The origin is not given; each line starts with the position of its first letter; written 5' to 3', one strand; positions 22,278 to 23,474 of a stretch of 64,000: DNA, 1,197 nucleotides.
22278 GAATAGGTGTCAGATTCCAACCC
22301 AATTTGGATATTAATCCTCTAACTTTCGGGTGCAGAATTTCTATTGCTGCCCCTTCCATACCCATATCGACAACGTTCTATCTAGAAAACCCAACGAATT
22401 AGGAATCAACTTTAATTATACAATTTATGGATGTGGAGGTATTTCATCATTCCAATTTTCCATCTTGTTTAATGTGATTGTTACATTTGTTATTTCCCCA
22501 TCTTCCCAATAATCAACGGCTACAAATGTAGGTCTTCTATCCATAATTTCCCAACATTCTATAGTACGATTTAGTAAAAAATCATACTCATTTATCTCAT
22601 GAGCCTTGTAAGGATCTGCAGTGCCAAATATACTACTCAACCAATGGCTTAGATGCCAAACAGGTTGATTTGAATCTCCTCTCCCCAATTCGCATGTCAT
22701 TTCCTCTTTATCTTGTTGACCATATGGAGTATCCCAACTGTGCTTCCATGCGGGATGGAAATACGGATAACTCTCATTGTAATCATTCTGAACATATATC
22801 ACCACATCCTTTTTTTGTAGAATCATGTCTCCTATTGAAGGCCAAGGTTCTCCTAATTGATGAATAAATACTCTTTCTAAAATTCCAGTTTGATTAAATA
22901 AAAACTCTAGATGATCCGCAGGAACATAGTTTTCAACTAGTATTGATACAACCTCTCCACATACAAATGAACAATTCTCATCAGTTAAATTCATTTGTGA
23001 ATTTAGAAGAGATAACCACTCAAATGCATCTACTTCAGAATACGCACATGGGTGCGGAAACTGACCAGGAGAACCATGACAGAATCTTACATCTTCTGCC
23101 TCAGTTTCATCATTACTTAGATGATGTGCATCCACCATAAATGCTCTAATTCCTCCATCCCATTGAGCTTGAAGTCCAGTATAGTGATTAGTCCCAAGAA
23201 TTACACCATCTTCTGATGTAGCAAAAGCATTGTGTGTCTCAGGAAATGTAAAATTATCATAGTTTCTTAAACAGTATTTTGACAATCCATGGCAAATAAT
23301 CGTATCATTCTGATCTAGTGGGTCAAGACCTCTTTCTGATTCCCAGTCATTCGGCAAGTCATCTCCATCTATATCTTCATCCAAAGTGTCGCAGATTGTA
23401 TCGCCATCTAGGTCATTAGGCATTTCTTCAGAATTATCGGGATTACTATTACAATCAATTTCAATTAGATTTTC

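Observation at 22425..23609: Lipobox-anchored protein combining thrombospondin-type-3 Ca-binding repeats with a eukaryote-like PI-PLC X catalytic domain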

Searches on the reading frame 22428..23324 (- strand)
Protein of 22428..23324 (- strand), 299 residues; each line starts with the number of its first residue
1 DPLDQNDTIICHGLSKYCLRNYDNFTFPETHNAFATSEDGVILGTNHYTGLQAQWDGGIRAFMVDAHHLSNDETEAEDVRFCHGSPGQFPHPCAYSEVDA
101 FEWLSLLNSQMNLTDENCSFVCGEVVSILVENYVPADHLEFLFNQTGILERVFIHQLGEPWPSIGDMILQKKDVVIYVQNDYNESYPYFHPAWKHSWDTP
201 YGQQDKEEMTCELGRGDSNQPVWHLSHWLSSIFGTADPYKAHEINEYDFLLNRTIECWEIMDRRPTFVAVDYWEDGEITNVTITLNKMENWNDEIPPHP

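Call 26: search_protein_representatives(alignment_id=A2)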
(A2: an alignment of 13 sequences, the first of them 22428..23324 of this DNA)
Query: 13 sequences, 292 profile positions. Proteins with E-value up to 0.001 (for the whole library): 2671; up to 1e-10: 1468; up to 1e-30: 287. The best 150 are listed.
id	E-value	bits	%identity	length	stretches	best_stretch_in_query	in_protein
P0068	7.9e-156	534.3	-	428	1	1-292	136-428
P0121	2.4e-118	411.2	-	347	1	8-284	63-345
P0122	5.2e-114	397.0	-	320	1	10-290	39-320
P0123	1.3e-67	244.7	-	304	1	1-141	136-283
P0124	1.2e-58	215.3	-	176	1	116-284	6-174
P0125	1.3e-47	179.1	-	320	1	7-282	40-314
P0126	1.8e-46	175.3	-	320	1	6-279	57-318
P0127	2.4e-46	174.9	-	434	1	8-281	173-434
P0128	3.2e-46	174.5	-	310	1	6-280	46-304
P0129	5.0e-45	170.6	-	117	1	10-113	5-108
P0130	6.0e-45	170.3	-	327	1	9-280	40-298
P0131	1.9e-44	168.7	-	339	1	10-277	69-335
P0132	2.2e-44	168.5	-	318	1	4-276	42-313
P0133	2.6e-44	168.2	-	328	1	10-281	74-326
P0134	4.3e-44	167.5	-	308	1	10-279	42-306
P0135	9.1e-44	166.4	-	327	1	10-281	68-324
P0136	1.1e-43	166.2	-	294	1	9-281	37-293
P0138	1.7e-43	165.5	-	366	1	3-281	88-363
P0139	1.9e-43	165.4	-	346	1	3-280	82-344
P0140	2.0e-43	165.3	-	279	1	10-278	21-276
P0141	2.6e-43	164.9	-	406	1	5-281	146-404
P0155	6.0e-41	157.2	-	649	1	10-281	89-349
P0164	1.9e-40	155.6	-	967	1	7-282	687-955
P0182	2.0e-38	148.9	-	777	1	9-281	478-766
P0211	1.1e-36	143.2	-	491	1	10-282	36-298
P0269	3.5e-34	135.0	-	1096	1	11-280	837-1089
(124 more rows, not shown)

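Call 27: list_cluster_members(proteins=[P0121, P0122, P0125, P0126, P0127, P0130, P0138, P0155, P0164, P0269])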
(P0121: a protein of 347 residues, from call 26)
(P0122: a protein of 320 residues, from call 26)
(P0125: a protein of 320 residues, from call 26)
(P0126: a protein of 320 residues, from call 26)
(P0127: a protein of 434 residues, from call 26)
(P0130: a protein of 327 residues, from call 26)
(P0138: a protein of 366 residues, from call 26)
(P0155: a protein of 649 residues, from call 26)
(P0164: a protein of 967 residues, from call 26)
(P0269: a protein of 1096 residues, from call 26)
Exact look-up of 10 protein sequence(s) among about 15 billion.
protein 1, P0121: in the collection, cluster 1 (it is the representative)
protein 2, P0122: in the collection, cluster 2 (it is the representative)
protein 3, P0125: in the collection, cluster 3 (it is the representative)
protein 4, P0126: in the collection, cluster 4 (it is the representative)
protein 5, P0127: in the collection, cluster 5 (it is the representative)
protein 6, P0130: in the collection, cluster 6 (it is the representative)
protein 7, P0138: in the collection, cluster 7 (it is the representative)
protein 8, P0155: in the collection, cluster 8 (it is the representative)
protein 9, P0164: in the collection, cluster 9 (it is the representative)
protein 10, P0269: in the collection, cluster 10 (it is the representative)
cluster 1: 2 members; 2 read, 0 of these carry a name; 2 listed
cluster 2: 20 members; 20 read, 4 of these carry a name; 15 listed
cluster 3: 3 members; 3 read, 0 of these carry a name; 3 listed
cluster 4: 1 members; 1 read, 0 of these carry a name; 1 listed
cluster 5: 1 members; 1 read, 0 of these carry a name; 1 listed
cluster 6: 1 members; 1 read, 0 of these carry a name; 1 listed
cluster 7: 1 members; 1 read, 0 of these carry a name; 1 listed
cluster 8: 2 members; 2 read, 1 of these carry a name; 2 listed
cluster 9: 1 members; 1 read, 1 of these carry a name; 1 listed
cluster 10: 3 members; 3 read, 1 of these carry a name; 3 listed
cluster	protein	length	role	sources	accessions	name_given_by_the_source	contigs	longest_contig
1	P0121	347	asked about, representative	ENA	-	-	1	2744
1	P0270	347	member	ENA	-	-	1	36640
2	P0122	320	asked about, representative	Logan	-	-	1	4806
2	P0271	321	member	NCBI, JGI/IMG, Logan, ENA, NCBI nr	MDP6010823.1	MAG: hypothetical protein QF707_03420 [Candidatus Poseidoniaceae archaeon] | hypothetical protein | hypothetical protein [Candidatus Poseidoniaceae archaeon]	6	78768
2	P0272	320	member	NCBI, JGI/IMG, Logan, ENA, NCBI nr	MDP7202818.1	MAG: hypothetical protein QGF72_01650 [Candidatus Poseidoniaceae archaeon] | hypothetical protein [Candidatus Poseidoniaceae archaeon]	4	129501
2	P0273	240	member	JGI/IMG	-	hypothetical protein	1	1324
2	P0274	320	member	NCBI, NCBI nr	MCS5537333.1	MAG: hypothetical protein NZ770_04450 [Candidatus Poseidoniaceae archaeon] | hypothetical protein [Candidatus Poseidoniaceae archaeon]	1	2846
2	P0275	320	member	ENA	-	-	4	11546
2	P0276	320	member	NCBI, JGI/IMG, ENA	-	-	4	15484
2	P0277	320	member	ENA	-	-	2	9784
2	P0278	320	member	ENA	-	-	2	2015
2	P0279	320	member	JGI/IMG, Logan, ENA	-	-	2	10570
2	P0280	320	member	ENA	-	-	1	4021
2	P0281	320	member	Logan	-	-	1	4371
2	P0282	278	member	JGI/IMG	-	-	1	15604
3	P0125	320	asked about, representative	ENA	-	-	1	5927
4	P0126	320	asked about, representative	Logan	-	-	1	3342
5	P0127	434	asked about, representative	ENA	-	-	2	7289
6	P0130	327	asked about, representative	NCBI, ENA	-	-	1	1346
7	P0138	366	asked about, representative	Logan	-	-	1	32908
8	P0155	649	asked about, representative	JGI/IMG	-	hypothetical protein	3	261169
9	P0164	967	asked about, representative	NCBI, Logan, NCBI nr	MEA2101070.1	MAG: CocE/NonD family hydrolase [Thermodesulfobacteriota bacterium] | CocE/NonD family hydrolase [Thermodesulfobacteriota bacterium]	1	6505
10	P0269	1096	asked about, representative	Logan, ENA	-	-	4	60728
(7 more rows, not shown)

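Call 28: search_protein_families(library=pfam, proteins=[P0122, P0125, P0127, P0130, P0138, P0155, P0164, P0269, P0182, P0211], max_evalue=1)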
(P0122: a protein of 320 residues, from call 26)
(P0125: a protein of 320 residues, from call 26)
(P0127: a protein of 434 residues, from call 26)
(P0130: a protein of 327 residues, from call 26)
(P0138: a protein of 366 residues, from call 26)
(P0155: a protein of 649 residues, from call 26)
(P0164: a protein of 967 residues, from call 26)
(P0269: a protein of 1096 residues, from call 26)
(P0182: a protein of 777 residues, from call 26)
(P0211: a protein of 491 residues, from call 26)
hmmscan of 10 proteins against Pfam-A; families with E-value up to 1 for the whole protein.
P0122 (320 aa): 0 families

P0125 (320 aa): 1 family
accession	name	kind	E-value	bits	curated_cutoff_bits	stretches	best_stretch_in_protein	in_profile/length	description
PF18884.5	TSP3_bac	-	0.00059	20.1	25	1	17-35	1-19/22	Bacterial TSP3 repeat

P0127 (434 aa): 0 families

P0130 (327 aa): 0 families

P0138 (366 aa): 2 families
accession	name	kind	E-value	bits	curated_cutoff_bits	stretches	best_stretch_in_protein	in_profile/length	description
PF00388.25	PI-PLC-X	-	0.00011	22.4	23.1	1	114-232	12-120/144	Phosphatidylinositol-specific phospholipase C, X domain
PF25506.1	TIM-barrel_MTC6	-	0.089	12.7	27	0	137-199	53-100/281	MTC6 partial TIM-barrel domain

P0155 (649 aa): 2 families
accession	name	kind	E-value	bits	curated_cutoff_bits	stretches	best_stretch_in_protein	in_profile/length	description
PF16670.11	PI-PLC-C1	-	8.3e-70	235.9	29.9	2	414-636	95-329/329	Phosphoinositide phospholipase C, Ca2+-dependent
PF00388.25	PI-PLC-X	-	4e-06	27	23.1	1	107-196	11-94/144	Phosphatidylinositol-specific phospholipase C, X domain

P0164 (967 aa): 10 families
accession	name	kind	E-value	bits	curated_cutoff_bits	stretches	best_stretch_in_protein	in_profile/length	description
PF02129.25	Peptidase_S15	-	1.4e-20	74.5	23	1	87-364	1-262/262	X-Pro dipeptidyl-peptidase (S15 family)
PF08530.16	PepX_C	-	1.8e-09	38.3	22.5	1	482-534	76-128/217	X-Pro dipeptidyl-peptidase C-terminal non-catalytic domain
PF12146.15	Hydrolase_4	-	4.2e-06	26.7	27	2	105-166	5-67/239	Serine aminopeptidase, S33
PF00326.27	Peptidase_S9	-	2e-05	24.6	22.6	1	303-386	125-212/213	Prolyl oligopeptidase family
PF01738.24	DLH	-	0.0026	17.8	21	1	308-370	131-194/217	Dienelactone hydrolase family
PF05448.18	AXE1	-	0.0037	16.5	21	1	84-244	62-206/321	Acetyl xylan esterase (AXE1)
PF00388.25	PI-PLC-X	-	0.0085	16.2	23.1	1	701-822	4-120/144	Phosphatidylinositol-specific phospholipase C, X domain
PF03959.19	FSH1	-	0.018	15.2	21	1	317-370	157-207/211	Serine hydrolase (FSH1)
PF00561.26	Abhydrolase_1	-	0.029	14.5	25.8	0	107-170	3-63/245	alpha/beta hydrolase fold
PF12740.14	PETase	-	0.035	13.9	28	0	317-388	165-237/263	PET hydrolase-like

P0269 (1096 aa): 4 families
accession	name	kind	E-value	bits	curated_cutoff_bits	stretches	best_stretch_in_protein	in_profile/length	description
PF00232.24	Glyco_hydro_1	-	3.4e-61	207.5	22.6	2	195-522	138-450/453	Glycosyl hydrolase family 1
PF03372.29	Exo_endo_phos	-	5.7e-15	56.1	24.5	1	554-815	2-225/225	Endonuclease/Exonuclease/phosphatase family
PF00388.25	PI-PLC-X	-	0.0012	18.9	23.1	1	857-947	14-104/144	Phosphatidylinositol-specific phospholipase C, X domain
PF02449.21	Glyco_hydro_42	-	0.22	11.3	21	1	94-164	10-78/376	Beta-galactosidase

P0182 (777 aa): 1 family
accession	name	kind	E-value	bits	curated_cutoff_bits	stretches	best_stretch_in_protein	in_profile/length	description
PF00388.25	PI-PLC-X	-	0.00066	19.8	23.1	1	518-625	31-106/144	Phosphatidylinositol-specific phospholipase C, X domain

P0211 (491 aa): 3 families
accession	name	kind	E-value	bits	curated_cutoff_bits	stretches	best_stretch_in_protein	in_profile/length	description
PF18962.6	Por_Secre_tail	-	1.4e-09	38.5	27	1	418-489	1-74/75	Secretion system C-terminal sorting domain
PF00388.25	PI-PLC-X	-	1.5e-05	25.1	23.1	1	55-138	12-94/144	Phosphatidylinositol-specific phospholipase C, X domain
PF16670.11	PI-PLC-C1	-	0.013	15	29.9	1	50-97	5-66/329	Phosphoinositide phospholipase C, Ca2+-dependent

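Call 31: search_solved_structures(query=A3, max_evalue=10, show_alignments=4)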
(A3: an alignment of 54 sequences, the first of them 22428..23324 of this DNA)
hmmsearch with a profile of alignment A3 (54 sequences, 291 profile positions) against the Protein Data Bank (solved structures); distinct sequences matched with E-value up to 10: 43.
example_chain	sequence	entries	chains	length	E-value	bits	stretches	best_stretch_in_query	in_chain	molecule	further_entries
2plc_A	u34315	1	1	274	2e-07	33.8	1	51-144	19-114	PHOSPHATIDYLINOSITOL-SPECIFIC PHOSPHOLIPASE C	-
1aod_A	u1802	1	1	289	2.2e-07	33.7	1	51-144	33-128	PHOSPHATIDYLINOSITOL-SPECIFIC PHOSPHOLIPASE C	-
1t6m_A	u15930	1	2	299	3.2e-05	26.6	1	51-141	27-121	1-phosphatidylinositol phosphodiesterase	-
2ptd_A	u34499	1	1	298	0.00063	22.4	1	51-143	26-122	PHOSPHATIDYLINOSITOL-SPECIFIC PHOSPHOLIPASE C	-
4ptd_A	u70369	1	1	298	0.00063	22.3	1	51-143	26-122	PHOSPHATIDYLINOSITOL-SPECIFIC PHOSPHOLIPASE C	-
7ptd_A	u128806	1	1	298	0.00064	22.3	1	51-143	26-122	PHOSPHATIDYLINOSITOL-SPECIFIC PHOSPHOLIPASE C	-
3ptd_A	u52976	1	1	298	0.00064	22.3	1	51-143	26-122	PHOSPHATIDYLINOSITOL-SPECIFIC PHOSPHOLIPASE C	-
1gym_A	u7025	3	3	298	0.00064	22.3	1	51-143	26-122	PHOSPHATIDYLINOSITOL-SPECIFIC PHOSPHOLIPASE C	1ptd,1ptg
2or2_A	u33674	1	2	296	0.00068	22.2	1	51-141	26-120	1-phosphatidylinositol phosphodiesterase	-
6s2a_A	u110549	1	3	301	0.00078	22.1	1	51-143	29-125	1-phosphatidylinositol phosphodiesterase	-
3ea1_A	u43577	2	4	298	0.00098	21.7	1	51-141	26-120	1-phosphatidylinositol phosphodiesterase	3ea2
3ea3_A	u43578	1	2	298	0.001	21.7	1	51-141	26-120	1-phosphatidylinositol phosphodiesterase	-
4qj3_B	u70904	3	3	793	0.0011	21.5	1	55-150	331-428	1-phosphatidylinositol 4,5-bisphosphate phosphodiesterase beta-3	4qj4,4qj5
8emv_A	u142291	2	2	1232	0.0012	21.4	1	55-150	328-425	1-phosphatidylinositol 4,5-bisphosphate phosphodiesterase beta-3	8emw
8emx_A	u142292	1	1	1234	0.0012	21.4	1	55-150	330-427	1-phosphatidylinositol 4,5-bisphosphate phosphodiesterase beta-3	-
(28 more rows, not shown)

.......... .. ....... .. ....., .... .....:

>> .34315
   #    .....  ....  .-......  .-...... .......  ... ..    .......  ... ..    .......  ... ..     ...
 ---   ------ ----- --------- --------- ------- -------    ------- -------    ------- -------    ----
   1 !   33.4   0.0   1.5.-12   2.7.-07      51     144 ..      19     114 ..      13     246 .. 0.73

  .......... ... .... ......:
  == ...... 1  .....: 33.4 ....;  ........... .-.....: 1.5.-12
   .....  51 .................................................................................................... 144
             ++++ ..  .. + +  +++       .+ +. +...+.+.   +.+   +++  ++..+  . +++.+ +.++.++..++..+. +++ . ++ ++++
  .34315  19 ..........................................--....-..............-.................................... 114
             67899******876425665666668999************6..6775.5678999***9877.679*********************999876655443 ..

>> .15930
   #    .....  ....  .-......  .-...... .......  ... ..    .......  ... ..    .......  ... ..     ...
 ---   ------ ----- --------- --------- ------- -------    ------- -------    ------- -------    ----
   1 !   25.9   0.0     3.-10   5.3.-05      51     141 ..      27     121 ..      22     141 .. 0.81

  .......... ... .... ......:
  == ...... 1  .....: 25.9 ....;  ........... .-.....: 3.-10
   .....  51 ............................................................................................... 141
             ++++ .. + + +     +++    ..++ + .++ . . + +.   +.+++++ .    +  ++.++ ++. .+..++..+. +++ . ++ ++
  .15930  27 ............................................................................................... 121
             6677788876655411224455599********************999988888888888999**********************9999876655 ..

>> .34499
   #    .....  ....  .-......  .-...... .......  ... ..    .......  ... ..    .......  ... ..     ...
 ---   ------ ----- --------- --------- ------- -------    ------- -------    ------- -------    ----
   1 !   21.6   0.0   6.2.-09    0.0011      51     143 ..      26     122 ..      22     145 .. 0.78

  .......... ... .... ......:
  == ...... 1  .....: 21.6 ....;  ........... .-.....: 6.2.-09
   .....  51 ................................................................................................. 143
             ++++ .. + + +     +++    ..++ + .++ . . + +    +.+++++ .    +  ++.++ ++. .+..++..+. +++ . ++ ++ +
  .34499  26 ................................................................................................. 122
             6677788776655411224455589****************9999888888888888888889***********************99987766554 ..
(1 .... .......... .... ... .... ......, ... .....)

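Call 38: find_related_loci(query=A2, collection=genome_contigs, flank=6000)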
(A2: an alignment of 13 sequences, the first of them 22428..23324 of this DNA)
Query A2 (299 aa) in genome_contigs; peptide patterns used: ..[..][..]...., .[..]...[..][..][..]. (x = any residue, [..] = any of these).
158 stretches matched a pattern; 147 encode a relative of the query (tblastn E <= 1e-3); the best 80 are kept; 80 distinct loci.
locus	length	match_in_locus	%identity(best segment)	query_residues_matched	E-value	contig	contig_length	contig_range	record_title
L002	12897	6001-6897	99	1-299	0e+0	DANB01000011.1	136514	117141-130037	MAG TPA_asm: Euryarchaeota archaeon UBA439 UBA439_contig_452, whole genome shotgun sequence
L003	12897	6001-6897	95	1-299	0e+0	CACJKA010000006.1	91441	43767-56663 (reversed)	uncultured Candidatus Poseidoniales archaeon isolate AG-447-I14 genome assembly, contig: AG-447-I14_NODE_6, whole genome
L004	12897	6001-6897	92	1-299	0e+0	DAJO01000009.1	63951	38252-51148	MAG TPA_asm: Euryarchaeota archaeon UBA257 UBA257_contig_8748, whole genome shotgun sequence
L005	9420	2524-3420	91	1-299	0e+0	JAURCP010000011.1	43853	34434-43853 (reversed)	MAG: Thermoplasmatota archaeon isolate SFB_27D_50_5 NODE_11_length_43853_cov_8.594351, whole genome shotgun sequence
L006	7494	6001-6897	90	1-299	0e+0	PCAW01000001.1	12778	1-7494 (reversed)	MAG: Methanobacteriota archaeon isolate NP128 41043, whole genome shotgun sequence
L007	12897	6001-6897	92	1-299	0e+0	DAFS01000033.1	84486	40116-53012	MAG TPA_asm: Euryarchaeota archaeon UBA89 UBA89_contig_355, whole genome shotgun sequence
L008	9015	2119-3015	90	1-299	0e+0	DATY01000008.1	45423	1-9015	MAG TPA_asm: Euryarchaeota archaeon UBA605 UBA605_contig_5589, whole genome shotgun sequence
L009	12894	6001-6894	87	1-298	0e+0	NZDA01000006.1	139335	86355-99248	MAG: Methanobacteriota archaeon isolate ARS1134 1121, whole genome shotgun sequence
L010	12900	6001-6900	82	1-299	5e-174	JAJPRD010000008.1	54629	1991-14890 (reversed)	MAG: Candidatus Thalassarchaeaceae archaeon isolate MAG_45 20082D-01-04-S10-L004-001_147, whole genome shotgun sequence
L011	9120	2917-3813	68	1-299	8e-150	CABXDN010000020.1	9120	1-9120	uncultured Candidatus Poseidoniales archaeon isolate AG-313-L18 genome assembly, contig: AG-313-L18_NODE_20, whole genom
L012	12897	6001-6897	68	1-299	2e-148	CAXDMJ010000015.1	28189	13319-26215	MAG TPA_asm: uncultured Candidatus Poseidoniales archaeon isolate SRR5788345_binner13_Refined_12 genome assembly, contig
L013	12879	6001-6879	68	1-293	2e-145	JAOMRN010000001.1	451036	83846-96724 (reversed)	Methanobacteriota archaeon isolate AH-273-K03 AH-273-K03_NODE_1, whole genome shotgun sequence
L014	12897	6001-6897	65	1-299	3e-143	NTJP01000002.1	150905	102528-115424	MAG: Marine Group II euryarchaeote MED-G38 EUII-MED-G38-C2, whole genome shotgun sequence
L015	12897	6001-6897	63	1-299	7e-141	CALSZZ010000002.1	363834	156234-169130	MAG: Candidatus Thalassarchaeaceae archaeon isolate PACB-20200310-m80 genome assembly, contig: contig_22827, whole genom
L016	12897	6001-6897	64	1-299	8e-141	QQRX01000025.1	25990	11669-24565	MAG: Candidatus Poseidoniales archaeon isolate bin_120 U_43173-25, whole genome shotgun sequence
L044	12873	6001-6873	60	1-299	6e-126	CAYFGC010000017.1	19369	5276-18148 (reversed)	MAG TPA_asm: uncultured Candidatus Poseidoniales archaeon isolate ERP001736_co1_109 genome assembly, contig: NODE_1270_l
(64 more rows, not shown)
